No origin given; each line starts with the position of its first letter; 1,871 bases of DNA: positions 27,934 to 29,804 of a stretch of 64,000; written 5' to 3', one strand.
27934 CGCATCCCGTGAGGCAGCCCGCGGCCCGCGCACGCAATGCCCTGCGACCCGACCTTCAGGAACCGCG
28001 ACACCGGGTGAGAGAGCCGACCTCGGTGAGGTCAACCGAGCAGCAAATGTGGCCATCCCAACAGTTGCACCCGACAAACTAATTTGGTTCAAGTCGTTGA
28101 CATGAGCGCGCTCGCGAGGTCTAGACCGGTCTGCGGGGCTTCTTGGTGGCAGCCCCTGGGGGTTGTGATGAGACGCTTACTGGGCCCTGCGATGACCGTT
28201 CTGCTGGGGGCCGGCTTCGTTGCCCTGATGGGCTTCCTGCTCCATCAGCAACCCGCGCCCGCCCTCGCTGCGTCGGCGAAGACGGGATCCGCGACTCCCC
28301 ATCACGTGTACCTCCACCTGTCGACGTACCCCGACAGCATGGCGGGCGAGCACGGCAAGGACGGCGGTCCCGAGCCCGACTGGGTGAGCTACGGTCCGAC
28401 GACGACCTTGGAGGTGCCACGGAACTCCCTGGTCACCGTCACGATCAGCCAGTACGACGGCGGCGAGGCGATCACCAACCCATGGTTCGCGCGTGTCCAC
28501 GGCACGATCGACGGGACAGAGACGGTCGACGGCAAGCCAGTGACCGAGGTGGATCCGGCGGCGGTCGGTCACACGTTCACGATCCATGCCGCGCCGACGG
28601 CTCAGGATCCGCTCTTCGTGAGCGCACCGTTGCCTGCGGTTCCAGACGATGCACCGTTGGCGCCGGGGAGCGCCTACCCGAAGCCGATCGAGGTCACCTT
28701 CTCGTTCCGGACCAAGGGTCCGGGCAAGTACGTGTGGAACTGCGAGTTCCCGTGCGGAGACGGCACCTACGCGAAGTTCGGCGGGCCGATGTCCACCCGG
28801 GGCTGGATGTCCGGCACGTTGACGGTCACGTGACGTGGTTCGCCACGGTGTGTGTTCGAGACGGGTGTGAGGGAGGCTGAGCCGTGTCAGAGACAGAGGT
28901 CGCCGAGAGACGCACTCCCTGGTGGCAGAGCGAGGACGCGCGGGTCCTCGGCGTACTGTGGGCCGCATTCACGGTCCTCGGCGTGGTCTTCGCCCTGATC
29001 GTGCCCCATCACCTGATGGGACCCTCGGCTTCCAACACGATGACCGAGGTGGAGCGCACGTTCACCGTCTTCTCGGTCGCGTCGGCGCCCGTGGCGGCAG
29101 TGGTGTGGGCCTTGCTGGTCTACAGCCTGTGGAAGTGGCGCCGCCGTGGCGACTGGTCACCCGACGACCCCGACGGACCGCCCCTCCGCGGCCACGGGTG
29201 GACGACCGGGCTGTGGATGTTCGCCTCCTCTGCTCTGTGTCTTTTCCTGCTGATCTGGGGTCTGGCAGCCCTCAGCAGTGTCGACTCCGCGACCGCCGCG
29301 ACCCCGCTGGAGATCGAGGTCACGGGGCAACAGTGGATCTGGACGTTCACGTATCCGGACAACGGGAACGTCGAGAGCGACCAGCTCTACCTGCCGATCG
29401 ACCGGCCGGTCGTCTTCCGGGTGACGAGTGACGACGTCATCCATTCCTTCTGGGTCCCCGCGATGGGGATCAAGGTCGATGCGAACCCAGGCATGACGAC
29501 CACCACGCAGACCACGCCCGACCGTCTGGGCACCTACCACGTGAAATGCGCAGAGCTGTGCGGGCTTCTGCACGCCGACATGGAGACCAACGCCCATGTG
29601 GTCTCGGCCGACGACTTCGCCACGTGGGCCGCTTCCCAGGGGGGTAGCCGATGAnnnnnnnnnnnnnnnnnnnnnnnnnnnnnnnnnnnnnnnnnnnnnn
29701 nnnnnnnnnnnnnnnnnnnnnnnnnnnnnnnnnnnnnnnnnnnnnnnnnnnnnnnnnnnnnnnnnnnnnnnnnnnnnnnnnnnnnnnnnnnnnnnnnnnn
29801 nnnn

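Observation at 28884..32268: A-type heme-copper oxidase apparently lacking the K proton channel, with an N-terminal membrane extension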

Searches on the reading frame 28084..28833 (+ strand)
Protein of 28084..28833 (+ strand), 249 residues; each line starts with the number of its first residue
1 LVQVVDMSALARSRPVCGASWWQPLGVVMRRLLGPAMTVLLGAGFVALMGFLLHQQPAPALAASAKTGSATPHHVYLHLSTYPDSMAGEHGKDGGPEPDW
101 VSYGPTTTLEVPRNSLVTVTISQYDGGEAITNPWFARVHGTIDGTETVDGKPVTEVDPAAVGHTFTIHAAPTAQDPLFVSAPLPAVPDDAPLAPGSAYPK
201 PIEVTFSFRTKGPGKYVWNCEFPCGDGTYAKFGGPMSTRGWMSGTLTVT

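Call 3: search_protein_families(library=pfam, proteins=[window:28084-28833:+])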
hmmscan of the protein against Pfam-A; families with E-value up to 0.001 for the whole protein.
window:28084-28833:+ (249 aa): 0 families

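Call 27: search_protein_families(library=ncbifam, proteins=[window:28084-28833:+], max_evalue=0.01)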
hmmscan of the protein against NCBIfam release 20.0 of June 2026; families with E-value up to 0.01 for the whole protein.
window:28084-28833:+ (249 aa): 0 families

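Call 36: search_solved_structures(query=A1, max_evalue=10, show_alignments=3)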
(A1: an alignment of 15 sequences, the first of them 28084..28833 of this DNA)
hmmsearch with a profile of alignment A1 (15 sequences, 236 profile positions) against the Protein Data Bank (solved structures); distinct sequences matched with E-value up to 10: 1.
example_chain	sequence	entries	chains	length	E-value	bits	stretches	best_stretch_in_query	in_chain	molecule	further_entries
1ov8_A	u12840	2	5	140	0.25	13.9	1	192-210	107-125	Auracyanin B | PROTEIN (AURACYANIN)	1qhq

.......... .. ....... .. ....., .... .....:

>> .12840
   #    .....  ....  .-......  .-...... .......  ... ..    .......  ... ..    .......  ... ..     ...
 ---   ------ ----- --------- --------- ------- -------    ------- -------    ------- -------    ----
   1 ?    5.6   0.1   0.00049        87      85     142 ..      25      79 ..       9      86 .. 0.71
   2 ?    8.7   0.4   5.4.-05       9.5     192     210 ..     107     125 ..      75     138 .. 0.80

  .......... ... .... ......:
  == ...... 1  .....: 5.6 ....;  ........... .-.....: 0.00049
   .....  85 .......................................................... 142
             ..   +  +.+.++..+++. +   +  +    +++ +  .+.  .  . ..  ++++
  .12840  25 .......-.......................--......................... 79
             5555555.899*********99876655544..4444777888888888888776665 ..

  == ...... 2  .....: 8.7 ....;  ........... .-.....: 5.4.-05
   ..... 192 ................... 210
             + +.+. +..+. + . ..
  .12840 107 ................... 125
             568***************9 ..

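Call 38: find_homologous_proteins(query=window:28084-28833:+, max_evalue=0.001)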
Query window:28084-28833:+ (249 aa): 957 proteins with E <= 0.001 among 2738 candidates; the best 120 are listed.
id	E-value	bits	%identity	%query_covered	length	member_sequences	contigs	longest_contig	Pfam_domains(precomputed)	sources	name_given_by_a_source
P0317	1.7e-128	446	86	89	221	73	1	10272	-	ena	-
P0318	3.9e-126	438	86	89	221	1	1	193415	-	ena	-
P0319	4.8e-125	434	85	89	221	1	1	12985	-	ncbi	-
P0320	7.5e-125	434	86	89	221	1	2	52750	-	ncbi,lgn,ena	ncbi:MAG: hypothetical protein WAK18_07045 [Nocardioidaceae bacterium]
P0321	2.8e-124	432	82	89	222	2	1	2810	-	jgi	jgi:hypothetical protein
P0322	4.3e-124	431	83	89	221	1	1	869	-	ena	-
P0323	2.0e-123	429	83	89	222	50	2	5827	-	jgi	jgi:hypothetical protein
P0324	3.7e-123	428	85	88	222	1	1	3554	-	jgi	jgi:hypothetical protein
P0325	5.8e-123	427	82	89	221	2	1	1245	-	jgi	jgi:hypothetical protein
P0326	1.3e-122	426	84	89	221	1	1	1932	-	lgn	-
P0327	5.8e-122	424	83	89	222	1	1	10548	-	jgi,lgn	jgi:hypothetical protein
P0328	1.2e-120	420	83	88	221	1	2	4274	-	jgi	jgi:hypothetical protein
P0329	8.9e-120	417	81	89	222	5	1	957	-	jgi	jgi:hypothetical protein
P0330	9.9e-120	417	83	88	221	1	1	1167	-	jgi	jgi:hypothetical protein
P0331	1.7e-119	416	81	89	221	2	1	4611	-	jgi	jgi:hypothetical protein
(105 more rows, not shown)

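Call 45: predict_structure(alignment_id=A2)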
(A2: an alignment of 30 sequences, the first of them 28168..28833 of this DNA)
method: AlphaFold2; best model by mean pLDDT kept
length: 221 residues; sequences in the alignment: 30
mean_pLDDT: 54.9   pTM: 0.49
mean pLDDT of the five models: 54.9, 54.4, 49.5, 49.3, 45.6
residues with pLDDT >= 90: 0; 70-90: 46; 50-70: 87; < 50: 88
segments of 3 or more residues with pLDDT < 50: 27-42, 54-78, 98-105, 112-116, 141-144, 193-215
pLDDT, mean of each block of 10 residues (from residue 1): 66 83 58 37 64 46 39 43 73 61 49 51 59 52 48 57 65 71 62 41 36 46 56
secondary structure, 60 per line:
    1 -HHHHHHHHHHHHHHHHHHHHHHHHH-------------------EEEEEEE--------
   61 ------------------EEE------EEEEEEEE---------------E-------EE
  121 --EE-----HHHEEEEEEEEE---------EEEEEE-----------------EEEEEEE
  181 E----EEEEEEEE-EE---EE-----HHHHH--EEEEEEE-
elements in order: H2-26 E46-52 E79-81 E88-95 E133-141 E151-156 E174-181 E186-193 H207-211 E214-220

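Call 48: fold_search(model_id=the predicted structure, library=pdb)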
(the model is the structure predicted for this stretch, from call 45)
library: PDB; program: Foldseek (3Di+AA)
matches with E <= 10: 1929; with E <= 0.001: 0
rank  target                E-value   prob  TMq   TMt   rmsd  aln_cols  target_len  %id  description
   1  6y71_B                1.1e-03  1.00  0.28  0.12   6.5       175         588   13  Pseudomonas stutzeri nitrous oxide reductase mutant, H130A (released 2021-01-27)
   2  7aq6_A                1.4e-03  1.00  0.30  0.13   5.3       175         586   13  Pseudomonas stutzeri nitrous oxide reductase mutant, H583F (released 2021-01-13)
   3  6y7d_B                1.4e-03  1.00  0.28  0.12   6.6       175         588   13  Pseudomonas stutzeri nitrous oxide reductase mutant, H433A (released 2021-01-27)
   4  6y6y_B                1.8e-03  0.99  0.28  0.12   6.5       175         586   13  Pseudomonas stutzeri nitrous oxide reductase mutant, H129A (released 2021-01-27)
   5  6y71_A                2.0e-03  0.99  0.28  0.12   6.5       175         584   13  Pseudomonas stutzeri nitrous oxide reductase mutant, H130A (released 2021-01-27)
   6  6y6y_A                2.4e-03  1.00  0.29  0.13   6.0       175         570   14  Pseudomonas stutzeri nitrous oxide reductase mutant, H129A (released 2021-01-27)
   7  7aq4_B                2.7e-03  0.99  0.30  0.13   5.4       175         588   12  Pseudomonas stutzeri nitrous oxide reductase mutant, H583E (released 2021-01-13)
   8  7aq8_A                3.4e-03  0.99  0.28  0.12   6.5       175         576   12  Pseudomonas stutzeri nitrous oxide reductase mutant, H583Y/D576A (released 2021-01-13)
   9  7aq8_B                3.6e-03  0.99  0.30  0.13   5.3       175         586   12  Pseudomonas stutzeri nitrous oxide reductase mutant, H583Y/D576A (released 2021-01-13)
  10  3m88_A                4.1e-03  0.89  0.26  0.42   9.2       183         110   11  Crystal structure of the cysteine protease inhibitor, EhICP2, from Entamoeba histolytica (released 2011-02-02)
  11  7aq3_B                4.6e-03  0.98  0.27  0.12   6.9       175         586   12  Pseudomonas stutzeri nitrous oxide reductase mutant, H583D (released 2021-01-13)
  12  7zn6_A                5.9e-03  0.33  0.23  0.11  16.6       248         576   11  Crystal structure of laccase-like multicopper oxidase (LMCO) from Thermothelomyces thermophilus (released 2023-06-28)
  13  3m86_A                7.0e-03  0.84  0.27  0.44   9.2       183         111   11  Crystal structure of the cysteine protease inhibitor, EhICP2, from Entamoeba histolytica (released 2011-02-02)
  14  6cjz_MODEL_1_A        1.4e-02  0.35  0.19  0.32  12.4       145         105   12  Solution Structure of Amebosin (released 2019-02-06)
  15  5yy5_D                1.6e-02  0.57  0.23  0.39  11.7       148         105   13  Structural definition of a unique neutralization epitope on the receptor-binding domain of MERS-CoV spike glycoprotein (released 2018-08-01)
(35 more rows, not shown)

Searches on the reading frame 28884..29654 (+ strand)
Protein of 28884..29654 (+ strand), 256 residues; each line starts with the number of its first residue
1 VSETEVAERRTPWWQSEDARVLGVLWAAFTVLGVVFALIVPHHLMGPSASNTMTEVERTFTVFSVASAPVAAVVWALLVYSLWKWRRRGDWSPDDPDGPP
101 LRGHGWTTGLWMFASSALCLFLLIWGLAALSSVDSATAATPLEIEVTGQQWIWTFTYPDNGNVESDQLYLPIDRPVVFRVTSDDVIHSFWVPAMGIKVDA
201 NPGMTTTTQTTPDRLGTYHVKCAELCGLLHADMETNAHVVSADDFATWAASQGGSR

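Call 3: search_protein_families(library=pfam, proteins=[window:28884-29654:+])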
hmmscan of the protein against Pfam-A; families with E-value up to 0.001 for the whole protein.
window:28884-29654:+ (256 aa): 2 families
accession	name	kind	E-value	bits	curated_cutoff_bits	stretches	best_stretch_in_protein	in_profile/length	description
PF00116.26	COX2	-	7.5e-22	77.9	22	1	166-234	46-114/120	Cytochrome C oxidase subunit II, periplasmic domain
PF13473.12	Cupredoxin_1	-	0.00064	20.2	27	0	123-222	4-92/104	Cupredoxin-like domain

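Call 27: search_protein_families(library=ncbifam, proteins=[window:28884-29654:+], max_evalue=0.01)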
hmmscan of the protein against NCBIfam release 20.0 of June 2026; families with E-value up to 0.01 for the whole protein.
window:28884-29654:+ (256 aa): 8 families
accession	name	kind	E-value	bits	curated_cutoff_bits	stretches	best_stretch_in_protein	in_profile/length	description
TIGR02866.1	CoxB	equivalog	1.5e-51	174.9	147.7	1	50-249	3-201/202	cytochrome c oxidase subunit II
NF050117.1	aa3_CtaC_Actin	exception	7.1e-34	117.1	250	1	49-247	30-240/244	aa3-type cytochrome oxidase subunit II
TIGR01433.1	CyoA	equivalog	5.9e-23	81.5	266.2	1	125-250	100-223/226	ubiquinol oxidase subunit II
TIGR01432.1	QOXA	equivalog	1.9e-22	79.7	240.95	1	70-249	43-223/227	cytochrome aa3 quinol oxidase subunit II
NF007816.0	PRK10525.1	equivalog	2.4e-17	63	511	1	137-250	122-236/318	cytochrome o ubiquinol oxidase subunit II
TIGR04246.1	nitrous_NosZ_Gp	equivalog_domain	2e-07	29.7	625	1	182-235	519-572/578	Sec-dependent nitrous-oxide reductase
TIGR04244.1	nitrous_NosZ_RR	equivalog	0.00015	20.4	625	1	183-236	570-623/627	TAT-dependent nitrous-oxide reductase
NF052460.1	L-NosZ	equivalog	0.00089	17.9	700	1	182-236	419-475/480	clade III lactonase-type nitrous-oxide reductase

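Call 65: search_solved_structures(query=window:28884-29654:+, show_alignments=5, max_evalue=1e-10)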
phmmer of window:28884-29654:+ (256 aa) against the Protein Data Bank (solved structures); distinct sequences matched with E-value up to 1e-10: 41.
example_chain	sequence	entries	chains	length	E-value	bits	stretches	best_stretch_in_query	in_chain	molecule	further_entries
2yev_B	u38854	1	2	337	1.9e-29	106.1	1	67-248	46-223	CYTOCHROME C OXIDASE SUBUNIT 2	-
4w9z_A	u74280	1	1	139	5.3e-23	85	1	166-250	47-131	Cytochrome c oxidase subunit 2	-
7jro_b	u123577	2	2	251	5.4e-22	81.7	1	169-252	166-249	Cytochrome c oxidase subunit 2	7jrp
1m56_B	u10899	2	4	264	8.1e-22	81.1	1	167-254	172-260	CYTOCHROME C OXIDASE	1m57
4txv_B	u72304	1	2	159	1.7e-21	80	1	166-250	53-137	Cytochrome c oxidase subunit 2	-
3om3_B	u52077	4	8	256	2.8e-21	79.3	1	167-249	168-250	Cytochrome c oxidase subunit 2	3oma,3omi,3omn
6pw1_B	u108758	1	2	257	2.9e-21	79.3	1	167-249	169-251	Cytochrome c oxidase subunit 2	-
6ci0_B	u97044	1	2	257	2.9e-21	79.2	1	167-249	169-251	Cytochrome c oxidase subunit 2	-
2gsm_B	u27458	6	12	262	3e-21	79.2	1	167-249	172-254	Cytochrome c oxidase subunit 2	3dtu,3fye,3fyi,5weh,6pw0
6kob_B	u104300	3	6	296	1.3e-20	77.1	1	70-250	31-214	Quinol oxidase subunit 2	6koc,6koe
8ucj_b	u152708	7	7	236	5.9e-20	75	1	168-250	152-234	Cytochrome c oxidase subunit 2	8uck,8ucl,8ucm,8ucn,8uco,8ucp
1cyx_A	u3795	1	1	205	6.9e-20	74.7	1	139-249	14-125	CYOA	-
8c8q_B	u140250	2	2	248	4.6e-19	72.1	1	166-250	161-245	Cytochrome c oxidase subunit 2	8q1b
6hu9_b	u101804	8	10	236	4.9e-18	68.7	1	167-250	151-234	Cytochrome c oxidase subunit 2 | CYTOCHROME C OXIDASE SUBUNIT 2; SYNONYM: CYTOCHROME C OXIDASE POLYPEPTIDE II, COX2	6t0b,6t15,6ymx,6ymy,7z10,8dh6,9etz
6giq_b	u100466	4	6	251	6.2e-18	68.4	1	167-250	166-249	Cytochrome c oxidase subunit 2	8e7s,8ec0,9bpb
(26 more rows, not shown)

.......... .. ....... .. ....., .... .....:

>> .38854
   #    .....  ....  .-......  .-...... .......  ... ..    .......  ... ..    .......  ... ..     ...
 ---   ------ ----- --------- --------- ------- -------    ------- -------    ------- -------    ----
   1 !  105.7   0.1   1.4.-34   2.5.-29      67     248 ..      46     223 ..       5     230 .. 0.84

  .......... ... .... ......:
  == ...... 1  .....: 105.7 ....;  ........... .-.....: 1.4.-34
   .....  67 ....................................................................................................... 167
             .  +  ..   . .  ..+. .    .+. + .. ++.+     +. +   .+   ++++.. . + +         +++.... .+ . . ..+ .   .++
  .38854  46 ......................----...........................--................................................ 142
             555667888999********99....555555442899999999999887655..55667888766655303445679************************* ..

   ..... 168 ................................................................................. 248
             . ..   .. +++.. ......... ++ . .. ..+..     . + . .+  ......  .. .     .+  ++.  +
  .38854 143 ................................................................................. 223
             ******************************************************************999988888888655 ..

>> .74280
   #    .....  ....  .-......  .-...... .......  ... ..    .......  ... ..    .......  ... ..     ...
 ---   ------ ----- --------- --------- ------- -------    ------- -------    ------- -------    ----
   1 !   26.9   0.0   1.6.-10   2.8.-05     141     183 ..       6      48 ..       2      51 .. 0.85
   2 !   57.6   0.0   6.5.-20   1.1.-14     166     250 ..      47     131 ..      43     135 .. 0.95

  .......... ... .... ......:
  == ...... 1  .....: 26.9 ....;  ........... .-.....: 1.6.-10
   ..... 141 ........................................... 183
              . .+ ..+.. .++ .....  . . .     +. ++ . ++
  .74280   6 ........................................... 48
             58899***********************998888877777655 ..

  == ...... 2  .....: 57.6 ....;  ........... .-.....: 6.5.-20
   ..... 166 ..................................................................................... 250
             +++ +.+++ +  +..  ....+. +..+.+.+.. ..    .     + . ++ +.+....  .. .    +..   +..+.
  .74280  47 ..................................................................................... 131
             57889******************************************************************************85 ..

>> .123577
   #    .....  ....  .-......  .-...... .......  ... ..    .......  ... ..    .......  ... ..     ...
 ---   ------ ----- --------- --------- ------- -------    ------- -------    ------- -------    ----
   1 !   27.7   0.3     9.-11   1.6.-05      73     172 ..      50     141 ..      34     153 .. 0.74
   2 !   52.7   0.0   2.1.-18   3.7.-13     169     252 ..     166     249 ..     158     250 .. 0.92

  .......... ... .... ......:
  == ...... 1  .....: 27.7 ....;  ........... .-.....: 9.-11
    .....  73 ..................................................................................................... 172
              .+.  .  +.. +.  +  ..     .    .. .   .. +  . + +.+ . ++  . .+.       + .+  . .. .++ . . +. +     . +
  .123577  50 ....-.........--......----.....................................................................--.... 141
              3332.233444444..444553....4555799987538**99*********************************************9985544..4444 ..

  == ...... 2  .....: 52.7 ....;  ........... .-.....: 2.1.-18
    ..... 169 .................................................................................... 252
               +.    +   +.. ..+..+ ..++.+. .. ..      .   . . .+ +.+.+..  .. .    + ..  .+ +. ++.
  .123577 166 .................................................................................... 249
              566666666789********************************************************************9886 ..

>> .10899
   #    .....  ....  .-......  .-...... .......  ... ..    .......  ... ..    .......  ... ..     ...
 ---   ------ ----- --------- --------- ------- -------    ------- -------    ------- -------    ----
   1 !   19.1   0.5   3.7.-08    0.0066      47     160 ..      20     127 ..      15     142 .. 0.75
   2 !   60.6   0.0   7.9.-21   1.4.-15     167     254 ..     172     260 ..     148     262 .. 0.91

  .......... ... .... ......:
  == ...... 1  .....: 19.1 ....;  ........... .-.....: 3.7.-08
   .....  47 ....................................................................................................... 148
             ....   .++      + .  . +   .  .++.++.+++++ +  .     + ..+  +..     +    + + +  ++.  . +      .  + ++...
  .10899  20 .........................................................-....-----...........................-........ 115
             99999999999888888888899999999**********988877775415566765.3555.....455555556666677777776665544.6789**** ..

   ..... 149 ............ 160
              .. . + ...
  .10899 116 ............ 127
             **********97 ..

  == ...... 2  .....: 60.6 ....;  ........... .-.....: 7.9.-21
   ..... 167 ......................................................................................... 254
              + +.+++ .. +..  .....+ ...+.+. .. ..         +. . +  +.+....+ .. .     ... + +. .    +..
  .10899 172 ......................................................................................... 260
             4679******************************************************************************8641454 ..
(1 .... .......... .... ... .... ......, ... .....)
